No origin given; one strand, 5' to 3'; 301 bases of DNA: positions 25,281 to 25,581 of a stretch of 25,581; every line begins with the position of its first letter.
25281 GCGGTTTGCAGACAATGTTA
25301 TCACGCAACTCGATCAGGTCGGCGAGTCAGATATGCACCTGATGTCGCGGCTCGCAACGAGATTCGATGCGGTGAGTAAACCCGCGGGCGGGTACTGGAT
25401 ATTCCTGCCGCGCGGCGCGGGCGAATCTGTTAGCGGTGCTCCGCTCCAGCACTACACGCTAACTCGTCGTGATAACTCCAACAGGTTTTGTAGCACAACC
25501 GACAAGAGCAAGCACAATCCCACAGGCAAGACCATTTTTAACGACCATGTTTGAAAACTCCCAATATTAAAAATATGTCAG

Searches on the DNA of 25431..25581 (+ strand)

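Call 31: search_dna_similar(query=window:25431-25530:+, collection=ecoli_genomes, mode=near, max_rows=12, max_evalue=10)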
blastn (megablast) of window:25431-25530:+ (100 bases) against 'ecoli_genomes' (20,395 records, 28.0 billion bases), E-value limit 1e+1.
Records with a match: 433; places in all: 865; records where one place covers at least 80% of the query: 0.
Genomes with a match: 433 of 5426; with a place that covers at least 80% of the query: 0. Places per genome that has any: lowest 1, median 2, highest 4. On chromosomes: 865 places; on plasmids: 0.
Best place of each record, by identity: >=99% 429; 95-99% 4.
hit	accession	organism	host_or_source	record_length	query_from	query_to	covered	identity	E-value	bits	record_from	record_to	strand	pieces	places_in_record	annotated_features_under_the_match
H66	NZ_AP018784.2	Escherichia coli strain SK1144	-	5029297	1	50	50%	100.0%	1e-16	94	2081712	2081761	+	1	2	contractile injection system protein, VgrG/Pvc8 family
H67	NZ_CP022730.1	Escherichia coli strain SA186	Homo sapiens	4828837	1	50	50%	100.0%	1e-16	94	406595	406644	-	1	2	contractile injection system protein, VgrG/Pvc8 family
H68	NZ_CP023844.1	Escherichia coli strain 4/1-1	Homo sapiens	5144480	1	50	50%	100.0%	1e-16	94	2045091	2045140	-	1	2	hypothetical protein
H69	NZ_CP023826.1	Escherichia coli strain 4/4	Homo sapiens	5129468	1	50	50%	100.0%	1e-16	94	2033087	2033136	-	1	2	hypothetical protein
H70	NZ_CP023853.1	Escherichia coli strain 2/0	Homo sapiens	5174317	1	50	50%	100.0%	1e-16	94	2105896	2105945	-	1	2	hypothetical protein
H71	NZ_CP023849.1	Escherichia coli strain 4/0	Homo sapiens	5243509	1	50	50%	100.0%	1e-16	94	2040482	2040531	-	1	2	hypothetical protein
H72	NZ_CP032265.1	Escherichia coli strain AR_0089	missing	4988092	1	50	50%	100.0%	1e-16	94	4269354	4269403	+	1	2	contractile injection system protein, VgrG/Pvc8 family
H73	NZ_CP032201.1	Escherichia coli strain AR_0086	missing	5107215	1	50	50%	100.0%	1e-16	94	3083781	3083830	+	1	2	hypothetical protein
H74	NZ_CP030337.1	Escherichia coli strain AR_451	missing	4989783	1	50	50%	100.0%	1e-16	94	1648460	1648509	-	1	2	hypothetical protein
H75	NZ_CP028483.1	Escherichia coli strain E41-1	Homo sapiens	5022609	1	50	50%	100.0%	1e-16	94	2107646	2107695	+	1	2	hypothetical protein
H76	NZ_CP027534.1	Escherichia coli strain AR_0081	missing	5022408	1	50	50%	100.0%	1e-16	94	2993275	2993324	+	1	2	hypothetical protein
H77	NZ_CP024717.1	Escherichia coli strain LS4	Bos mutus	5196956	1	50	50%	100.0%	1e-16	94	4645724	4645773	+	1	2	hypothetical protein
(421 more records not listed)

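Call 34: search_dna_similar(query=window:25481-25581:+, collection=ecoli_genomes, mode=near, max_rows=12)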
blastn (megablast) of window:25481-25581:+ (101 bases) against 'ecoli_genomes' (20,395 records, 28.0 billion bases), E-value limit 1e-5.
Records with a match: 433; places in all: 435; records where one place covers at least 80% of the query: 433.
Genomes with a match: 433 of 5426; with a place that covers at least 80% of the query: 433. Places per genome that has any: lowest 1, median 1, highest 2. On chromosomes: 435 places; on plasmids: 0.
Best place of each record, by identity: >=99% 428; 95-99% 5.
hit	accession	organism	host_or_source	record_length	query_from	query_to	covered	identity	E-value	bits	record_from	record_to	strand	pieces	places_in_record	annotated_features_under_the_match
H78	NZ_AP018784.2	Escherichia coli strain SK1144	-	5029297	1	101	100%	99.0%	3e-43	182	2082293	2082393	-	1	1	hypothetical protein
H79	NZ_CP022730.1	Escherichia coli strain SA186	Homo sapiens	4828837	1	101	100%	99.0%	3e-43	182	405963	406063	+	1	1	hypothetical protein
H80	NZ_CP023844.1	Escherichia coli strain 4/1-1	Homo sapiens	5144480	1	101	100%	99.0%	3e-43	182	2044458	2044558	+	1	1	hypothetical protein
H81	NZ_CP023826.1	Escherichia coli strain 4/4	Homo sapiens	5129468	1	101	100%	99.0%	3e-43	182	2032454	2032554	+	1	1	hypothetical protein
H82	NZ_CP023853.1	Escherichia coli strain 2/0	Homo sapiens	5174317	1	101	100%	99.0%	3e-43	182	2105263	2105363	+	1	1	hypothetical protein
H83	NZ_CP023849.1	Escherichia coli strain 4/0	Homo sapiens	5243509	1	101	100%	99.0%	3e-43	182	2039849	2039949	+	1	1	hypothetical protein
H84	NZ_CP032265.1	Escherichia coli strain AR_0089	missing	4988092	1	101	100%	99.0%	3e-43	182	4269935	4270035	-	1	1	hypothetical protein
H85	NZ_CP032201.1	Escherichia coli strain AR_0086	missing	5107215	1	101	100%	99.0%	3e-43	182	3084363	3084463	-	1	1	hypothetical protein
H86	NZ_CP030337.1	Escherichia coli strain AR_451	missing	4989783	1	101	100%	99.0%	3e-43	182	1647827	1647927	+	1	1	hypothetical protein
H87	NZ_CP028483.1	Escherichia coli strain E41-1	Homo sapiens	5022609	1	101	100%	99.0%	3e-43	182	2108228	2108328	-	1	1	hypothetical protein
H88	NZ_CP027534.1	Escherichia coli strain AR_0081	missing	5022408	1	101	100%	99.0%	3e-43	182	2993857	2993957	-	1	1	hypothetical protein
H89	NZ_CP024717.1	Escherichia coli strain LS4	Bos mutus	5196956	1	101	100%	99.0%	3e-43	182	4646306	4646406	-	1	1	hypothetical protein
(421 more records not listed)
